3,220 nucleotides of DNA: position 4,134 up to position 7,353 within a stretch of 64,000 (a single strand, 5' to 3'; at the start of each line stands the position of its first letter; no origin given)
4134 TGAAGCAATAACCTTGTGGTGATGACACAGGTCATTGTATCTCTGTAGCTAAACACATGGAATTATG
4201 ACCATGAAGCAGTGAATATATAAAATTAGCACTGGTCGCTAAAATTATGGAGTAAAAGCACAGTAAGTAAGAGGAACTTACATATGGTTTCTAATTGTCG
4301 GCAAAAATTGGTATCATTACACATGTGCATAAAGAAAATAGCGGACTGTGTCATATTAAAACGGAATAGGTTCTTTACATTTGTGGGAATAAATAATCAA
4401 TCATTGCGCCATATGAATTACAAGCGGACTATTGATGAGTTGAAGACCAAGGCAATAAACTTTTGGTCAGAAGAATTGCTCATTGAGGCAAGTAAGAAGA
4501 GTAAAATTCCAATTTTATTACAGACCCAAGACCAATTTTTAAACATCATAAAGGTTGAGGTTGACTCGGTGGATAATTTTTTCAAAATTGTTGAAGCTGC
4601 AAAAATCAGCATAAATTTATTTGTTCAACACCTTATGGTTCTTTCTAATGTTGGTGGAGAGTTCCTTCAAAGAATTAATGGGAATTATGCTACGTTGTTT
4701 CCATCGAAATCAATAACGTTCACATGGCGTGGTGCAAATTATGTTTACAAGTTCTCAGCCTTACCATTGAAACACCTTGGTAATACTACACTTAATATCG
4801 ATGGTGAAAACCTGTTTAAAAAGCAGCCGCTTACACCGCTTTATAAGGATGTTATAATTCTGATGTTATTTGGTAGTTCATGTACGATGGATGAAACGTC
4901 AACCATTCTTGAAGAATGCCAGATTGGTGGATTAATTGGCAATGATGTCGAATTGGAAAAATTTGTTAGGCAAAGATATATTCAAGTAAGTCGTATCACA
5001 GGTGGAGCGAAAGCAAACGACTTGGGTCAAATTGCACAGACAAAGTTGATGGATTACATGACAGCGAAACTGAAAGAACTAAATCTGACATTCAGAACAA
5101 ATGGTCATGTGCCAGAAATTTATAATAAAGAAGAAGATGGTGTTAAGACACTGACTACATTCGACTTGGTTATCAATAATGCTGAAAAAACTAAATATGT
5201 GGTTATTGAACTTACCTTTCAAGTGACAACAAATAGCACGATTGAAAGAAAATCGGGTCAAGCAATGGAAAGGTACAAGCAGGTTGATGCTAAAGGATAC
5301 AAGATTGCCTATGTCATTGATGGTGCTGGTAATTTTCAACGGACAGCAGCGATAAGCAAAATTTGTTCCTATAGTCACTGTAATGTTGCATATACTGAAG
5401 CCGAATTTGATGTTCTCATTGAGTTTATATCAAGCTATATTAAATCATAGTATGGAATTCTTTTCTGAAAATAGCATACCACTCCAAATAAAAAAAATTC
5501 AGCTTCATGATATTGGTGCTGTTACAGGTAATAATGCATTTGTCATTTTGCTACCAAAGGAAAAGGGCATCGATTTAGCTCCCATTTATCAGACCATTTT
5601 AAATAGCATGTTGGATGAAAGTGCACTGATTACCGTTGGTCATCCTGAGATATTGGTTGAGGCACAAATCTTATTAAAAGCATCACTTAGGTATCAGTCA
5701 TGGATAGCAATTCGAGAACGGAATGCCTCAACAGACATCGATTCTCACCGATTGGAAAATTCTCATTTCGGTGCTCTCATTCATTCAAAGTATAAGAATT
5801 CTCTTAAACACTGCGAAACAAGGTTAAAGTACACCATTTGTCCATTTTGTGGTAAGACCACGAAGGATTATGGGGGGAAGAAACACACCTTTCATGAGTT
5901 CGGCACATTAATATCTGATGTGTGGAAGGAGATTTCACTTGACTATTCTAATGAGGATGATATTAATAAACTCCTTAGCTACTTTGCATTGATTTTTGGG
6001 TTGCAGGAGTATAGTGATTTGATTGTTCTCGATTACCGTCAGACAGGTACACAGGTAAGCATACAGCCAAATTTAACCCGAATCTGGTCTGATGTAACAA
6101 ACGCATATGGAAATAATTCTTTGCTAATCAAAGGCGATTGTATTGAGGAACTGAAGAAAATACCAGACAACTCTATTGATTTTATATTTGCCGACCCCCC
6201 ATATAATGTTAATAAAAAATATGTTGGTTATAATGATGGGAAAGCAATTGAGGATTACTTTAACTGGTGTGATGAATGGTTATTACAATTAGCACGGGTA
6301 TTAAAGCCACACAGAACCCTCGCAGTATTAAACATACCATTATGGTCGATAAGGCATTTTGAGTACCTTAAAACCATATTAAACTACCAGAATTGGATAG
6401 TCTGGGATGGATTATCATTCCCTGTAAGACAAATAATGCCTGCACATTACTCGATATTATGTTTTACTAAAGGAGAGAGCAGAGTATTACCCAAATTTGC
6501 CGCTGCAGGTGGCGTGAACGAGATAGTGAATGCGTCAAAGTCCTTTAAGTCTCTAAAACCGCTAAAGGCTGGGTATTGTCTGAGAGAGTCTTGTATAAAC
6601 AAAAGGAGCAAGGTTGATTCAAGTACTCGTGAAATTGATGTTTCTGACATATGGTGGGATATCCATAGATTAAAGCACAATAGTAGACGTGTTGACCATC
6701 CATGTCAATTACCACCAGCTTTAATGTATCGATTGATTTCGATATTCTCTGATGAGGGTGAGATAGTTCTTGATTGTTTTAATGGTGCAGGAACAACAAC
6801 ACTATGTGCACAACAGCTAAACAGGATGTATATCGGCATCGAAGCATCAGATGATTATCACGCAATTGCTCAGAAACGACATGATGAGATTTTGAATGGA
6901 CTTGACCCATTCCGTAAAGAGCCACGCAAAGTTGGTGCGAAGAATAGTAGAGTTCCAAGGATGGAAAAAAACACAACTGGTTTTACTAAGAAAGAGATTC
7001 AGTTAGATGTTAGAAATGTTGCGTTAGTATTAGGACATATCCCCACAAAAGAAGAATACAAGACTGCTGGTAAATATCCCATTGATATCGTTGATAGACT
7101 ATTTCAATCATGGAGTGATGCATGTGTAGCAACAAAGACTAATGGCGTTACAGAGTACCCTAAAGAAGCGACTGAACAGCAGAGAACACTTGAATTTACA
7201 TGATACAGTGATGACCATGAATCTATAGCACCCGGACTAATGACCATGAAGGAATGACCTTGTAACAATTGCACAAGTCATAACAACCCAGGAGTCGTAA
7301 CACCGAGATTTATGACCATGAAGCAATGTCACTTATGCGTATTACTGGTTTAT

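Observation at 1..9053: The island contains no GATC at all, yet carries a DpnII-like restriction-modification pair and sits in GATC-dense host DNA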

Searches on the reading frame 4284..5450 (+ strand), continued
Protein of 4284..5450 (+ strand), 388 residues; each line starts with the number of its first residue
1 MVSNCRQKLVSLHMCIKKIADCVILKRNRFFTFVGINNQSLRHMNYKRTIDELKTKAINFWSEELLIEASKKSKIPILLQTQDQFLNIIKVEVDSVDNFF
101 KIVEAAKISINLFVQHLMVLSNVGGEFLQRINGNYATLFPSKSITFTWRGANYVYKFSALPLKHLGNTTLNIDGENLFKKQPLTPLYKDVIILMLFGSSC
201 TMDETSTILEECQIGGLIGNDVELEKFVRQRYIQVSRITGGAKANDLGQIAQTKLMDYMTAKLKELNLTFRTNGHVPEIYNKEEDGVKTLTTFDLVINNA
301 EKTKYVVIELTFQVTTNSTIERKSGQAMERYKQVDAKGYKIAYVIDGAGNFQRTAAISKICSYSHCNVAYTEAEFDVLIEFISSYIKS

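Call 23: find_encoding_contigs(protein=P0006, flank=6000, max_places=2)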
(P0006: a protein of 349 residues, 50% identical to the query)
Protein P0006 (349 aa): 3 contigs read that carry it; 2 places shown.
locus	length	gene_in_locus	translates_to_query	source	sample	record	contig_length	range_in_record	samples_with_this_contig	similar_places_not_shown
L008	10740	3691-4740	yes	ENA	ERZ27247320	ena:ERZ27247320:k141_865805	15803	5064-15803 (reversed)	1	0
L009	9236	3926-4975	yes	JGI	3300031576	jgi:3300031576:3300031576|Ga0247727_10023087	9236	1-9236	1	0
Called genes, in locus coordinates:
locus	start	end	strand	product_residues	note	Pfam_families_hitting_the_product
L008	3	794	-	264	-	?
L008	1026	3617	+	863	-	PF00246:Peptidase_M14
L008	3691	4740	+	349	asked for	PF24447:RE_BanI, PF26568:RE_BanI_C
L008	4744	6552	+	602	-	PF01555:N6_N4_Mtase, PF18780:HNH_repeat (weak)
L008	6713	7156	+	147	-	-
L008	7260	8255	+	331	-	PF03372:Exo_endo_phos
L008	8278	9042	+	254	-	-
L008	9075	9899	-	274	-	PF12679:ABC2_membrane_2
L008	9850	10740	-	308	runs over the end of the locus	PF00005:ABC_tran, PF13304:AAA_21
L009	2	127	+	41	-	?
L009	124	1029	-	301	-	PF17761:DUF1016_N, PF06250:YhcG_C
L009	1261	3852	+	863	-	PF00246:Peptidase_M14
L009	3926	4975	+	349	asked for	PF24447:RE_BanI, PF26568:RE_BanI_C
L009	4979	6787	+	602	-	PF01555:N6_N4_Mtase, PF18780:HNH_repeat (weak)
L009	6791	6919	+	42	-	-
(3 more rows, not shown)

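Call 81: find_encoding_contigs(protein=P0003, flank=3000, max_places=2)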
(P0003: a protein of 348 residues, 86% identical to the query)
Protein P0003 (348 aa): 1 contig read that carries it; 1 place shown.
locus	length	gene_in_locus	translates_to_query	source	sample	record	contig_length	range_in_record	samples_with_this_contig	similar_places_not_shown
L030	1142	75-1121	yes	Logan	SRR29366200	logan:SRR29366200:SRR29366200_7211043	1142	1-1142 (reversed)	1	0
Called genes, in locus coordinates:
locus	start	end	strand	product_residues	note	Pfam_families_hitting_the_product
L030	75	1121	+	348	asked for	PF24447:RE_BanI, PF26568:RE_BanI_C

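Call 82: find_encoding_contigs(protein=P0002, flank=3000, max_places=2)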
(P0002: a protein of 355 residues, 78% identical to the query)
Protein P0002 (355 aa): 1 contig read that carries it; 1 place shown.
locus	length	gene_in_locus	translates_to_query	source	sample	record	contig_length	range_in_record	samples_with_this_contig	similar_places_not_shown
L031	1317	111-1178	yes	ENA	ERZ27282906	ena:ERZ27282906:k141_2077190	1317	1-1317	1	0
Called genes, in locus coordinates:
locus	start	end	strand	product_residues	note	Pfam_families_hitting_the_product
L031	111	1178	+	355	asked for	PF24447:RE_BanI, PF26568:RE_BanI_C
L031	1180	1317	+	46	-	?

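Call 96: search_dna_similar(query=window:4413-5450:+, collection=plasmids, mode=protein, max_rows=12)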
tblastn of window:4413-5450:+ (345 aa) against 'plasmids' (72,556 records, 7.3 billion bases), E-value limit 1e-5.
Records with a match: 28; places in all: 30; records where one place covers at least 80% of the query: 26.
Best place of each record, by identity: <60% 28.
By first word of the organism name: Escherichia 21; Salmonella 3; Acinetobacter 2; Bartonella 1; uncultured 1.
By predicted mobility (MOB-suite, as given by PLSDB): mobilizable 23; non-mobilizable 4; conjugative 1.
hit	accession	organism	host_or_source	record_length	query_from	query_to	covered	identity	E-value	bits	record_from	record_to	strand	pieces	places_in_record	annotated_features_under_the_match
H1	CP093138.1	Salmonella enterica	-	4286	9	344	97%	39.1%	5e-61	218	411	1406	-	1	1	hypothetical protein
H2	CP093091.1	Salmonella enterica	-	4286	9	344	97%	39.1%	5e-61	218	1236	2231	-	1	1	hypothetical protein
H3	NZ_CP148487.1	Escherichia coli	Chicken,single cell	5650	9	344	97%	39.1%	5e-61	218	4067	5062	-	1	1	hypothetical protein (x2) | DNA cytosine methyltransferase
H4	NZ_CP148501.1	Escherichia coli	-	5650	9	344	97%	39.1%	5e-61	218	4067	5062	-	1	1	hypothetical protein (x2) | DNA cytosine methyltransferase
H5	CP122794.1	Escherichia coli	Sus scrofa,feces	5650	9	344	97%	39.1%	5e-61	218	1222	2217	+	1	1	hypothetical protein | DNA cytosine methyltransferase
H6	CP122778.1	Escherichia coli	Sus scrofa,feces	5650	9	344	97%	39.1%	5e-61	218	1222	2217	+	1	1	hypothetical protein | DNA cytosine methyltransferase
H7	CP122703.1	Escherichia coli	Sus scrofa,feces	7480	9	344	97%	39.1%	6e-61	218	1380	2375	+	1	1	hypothetical protein | DNA cytosine methyltransferase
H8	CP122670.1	Escherichia coli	Sus scrofa,feces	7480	9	344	97%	39.1%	6e-61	218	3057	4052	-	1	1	hypothetical protein | DNA cytosine methyltransferase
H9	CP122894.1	Escherichia coli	Sus scrofa,feces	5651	9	344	97%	39.1%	6e-61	218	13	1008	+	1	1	hypothetical protein | DNA cytosine methyltransferase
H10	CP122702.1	Escherichia coli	Sus scrofa,feces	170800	9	344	97%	39.1%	6e-61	218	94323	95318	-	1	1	hypothetical protein | DNA cytosine methyltransferase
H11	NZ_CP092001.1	Salmonella enterica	Homo sapiens,whole organism,feces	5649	9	344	97%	39.1%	6e-61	217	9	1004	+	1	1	DNA cytosine methyltransferase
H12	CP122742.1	Escherichia coli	Sus scrofa,feces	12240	9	344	97%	39.1%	7e-61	217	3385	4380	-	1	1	hypothetical protein | DNA cytosine methyltransferase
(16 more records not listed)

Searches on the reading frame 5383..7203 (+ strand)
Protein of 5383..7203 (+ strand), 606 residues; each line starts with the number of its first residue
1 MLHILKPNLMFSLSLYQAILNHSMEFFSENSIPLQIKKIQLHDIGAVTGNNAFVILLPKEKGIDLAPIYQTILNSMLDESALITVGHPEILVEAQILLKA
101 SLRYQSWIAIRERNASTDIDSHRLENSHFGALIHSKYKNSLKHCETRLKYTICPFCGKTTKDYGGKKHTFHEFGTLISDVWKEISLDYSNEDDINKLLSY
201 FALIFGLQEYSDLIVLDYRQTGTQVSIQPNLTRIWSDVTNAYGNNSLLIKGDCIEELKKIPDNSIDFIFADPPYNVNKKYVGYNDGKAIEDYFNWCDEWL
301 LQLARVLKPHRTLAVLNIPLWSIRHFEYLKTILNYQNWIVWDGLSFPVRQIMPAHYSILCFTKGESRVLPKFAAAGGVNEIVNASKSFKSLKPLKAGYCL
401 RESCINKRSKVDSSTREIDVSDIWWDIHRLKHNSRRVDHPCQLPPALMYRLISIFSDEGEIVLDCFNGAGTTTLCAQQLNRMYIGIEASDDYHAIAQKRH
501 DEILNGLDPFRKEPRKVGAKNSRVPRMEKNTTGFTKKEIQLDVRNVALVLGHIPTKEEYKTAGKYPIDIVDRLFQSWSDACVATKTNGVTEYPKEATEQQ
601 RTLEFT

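Call 5: search_protein_families(library=pfam, proteins=[window:5383-7203:+], max_evalue=0.01)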
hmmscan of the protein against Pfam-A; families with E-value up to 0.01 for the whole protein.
window:5383-7203:+ (606 aa): 2 families
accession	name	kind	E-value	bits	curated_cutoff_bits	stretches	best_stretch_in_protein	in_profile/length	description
PF01555.25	N6_N4_Mtase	-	3.3e-42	145.3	26.7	1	265-498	1-221/221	DNA methylase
PF18780.6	HNH_repeat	-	2.5e-06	28.2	26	1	535-583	2-50/54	Homing endonuclease associated repeat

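Call 6: search_protein_families(library=ncbifam, proteins=[window:5383-7203:+], max_evalue=0.01)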
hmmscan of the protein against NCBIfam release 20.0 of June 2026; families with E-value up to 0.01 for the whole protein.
window:5383-7203:+ (606 aa): 3 families
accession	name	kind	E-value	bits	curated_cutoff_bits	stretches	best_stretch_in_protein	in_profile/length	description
NF008572.0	PRK11524.1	equivalog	1.8e-33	115.9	292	2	241-341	10-110/294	adenine-specific DNA-methyltransferase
NF050803.1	DnaMtaseCcrMCaul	equivalog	2.3e-28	99.1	830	2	428-505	175-252/350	adenine-specific DNA-methyltransferase CcrM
NF010253.0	PRK13699.1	subfamily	1.7e-20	73.6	244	2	436-503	141-208/226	DNA methyltransferase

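Call 7: search_protein_families(library=padloc, proteins=[window:5383-7203:+], max_evalue=0.01)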
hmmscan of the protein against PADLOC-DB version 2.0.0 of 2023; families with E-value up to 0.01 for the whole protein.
window:5383-7203:+ (606 aa): 70 families (the best 25 are shown)
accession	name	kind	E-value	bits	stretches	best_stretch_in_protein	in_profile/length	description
PDLC03238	MTase_II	-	1.1e-53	180.8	2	247-489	125-354/428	Type II methyltransferase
PDLC03371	MTase_II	-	1.9e-44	150.2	1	244-503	9-255/260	Type II methyltransferase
PDLC03299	MTase_II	-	1.1e-42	144.6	2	244-345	13-115/296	Type II methyltransferase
PDLC03353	MTase_II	-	8.5e-36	121.8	1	247-504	11-254/260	Type II methyltransferase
PDLC03216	MTase_II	-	8.9e-32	108.5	2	428-525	183-279/364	Type II methyltransferase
PDLC03320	MTase_II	-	1.8e-30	104.1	2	238-342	25-129/289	Type II methyltransferase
PDLC03738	oMTase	-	8.6e-28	95.1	2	428-503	193-268/376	orphan methyltransferase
PDLC03265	MTase_II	-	1.7e-26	91.5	2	244-318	23-99/333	Type II methyltransferase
PDLC03350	MTase_II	-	2.4e-24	84.3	2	427-505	221-300/312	Type II methyltransferase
PDLC03387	MTase_II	-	2.4e-24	84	2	431-501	206-276/289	Type II methyltransferase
PDLC03339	MTase_II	-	5.3e-23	79.4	1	248-504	6-275/399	Type II methyltransferase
PDLC03228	MTase_II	-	7.2e-23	79.6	2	436-501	141-206/227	Type II methyltransferase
PDLC03230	MTase_II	-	2.5e-21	74.4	2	248-312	38-99/360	Type II methyltransferase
PDLC03260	MTase_II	-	6.8e-20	69.3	2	404-501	215-308/349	Type II methyltransferase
PDLC03327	MTase_II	-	1.2e-19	68.7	2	407-499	191-283/319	Type II methyltransferase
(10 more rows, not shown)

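Call 9: search_solved_structures(query=window:5383-7203:+, max_evalue=0.01)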
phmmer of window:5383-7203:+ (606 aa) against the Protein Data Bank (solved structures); distinct sequences matched with E-value up to 0.01: 13.
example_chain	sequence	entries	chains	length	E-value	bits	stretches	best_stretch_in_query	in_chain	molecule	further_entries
8urk_A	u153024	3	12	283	5.6e-24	87.7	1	250-501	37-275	Methyltransferase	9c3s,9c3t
9c3u_A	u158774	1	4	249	6.7e-24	87.5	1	252-500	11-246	Methyltransferase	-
6pbd_A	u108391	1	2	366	4e-18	68.4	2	429-501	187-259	Modification methylase CcrMI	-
1eg2_A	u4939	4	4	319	3.9e-17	65.1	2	252-316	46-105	MODIFICATION METHYLASE RSRI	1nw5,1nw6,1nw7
1nw8_A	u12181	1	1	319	4.6e-17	64.9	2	252-316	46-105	MODIFICATION METHYLASE RSRI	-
1g60_A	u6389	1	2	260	1.4e-14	56.7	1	252-492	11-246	Adenine-specific Methyltransferase MboIIA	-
5hek_A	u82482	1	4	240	1.3e-12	50.2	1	436-501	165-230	Adenine specific DNA methyltransferase (DpnA)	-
5hfj_A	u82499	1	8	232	1.7e-12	49.8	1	436-499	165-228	Adenine specific DNA methyltransferase (DpnA)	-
8s9m_A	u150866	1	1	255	2.7e-12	49.1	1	434-498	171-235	DNA cytosine-N4 methyltransferase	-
8s9n_A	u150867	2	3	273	2.9e-12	49.1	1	434-498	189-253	DNA cytosine-N4 methyltransferase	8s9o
2zie_A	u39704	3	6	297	7.1e-11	44.4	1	248-501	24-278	Putative modification methylase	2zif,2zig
1boo_A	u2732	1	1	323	3.2e-07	32.4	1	439-497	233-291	PROTEIN (N-4 CYTOSINE-SPECIFIC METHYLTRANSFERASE PVU II)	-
4zcf_A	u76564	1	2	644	0.0036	19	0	244-288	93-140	Restriction endonuclease EcoP15I, modification subunit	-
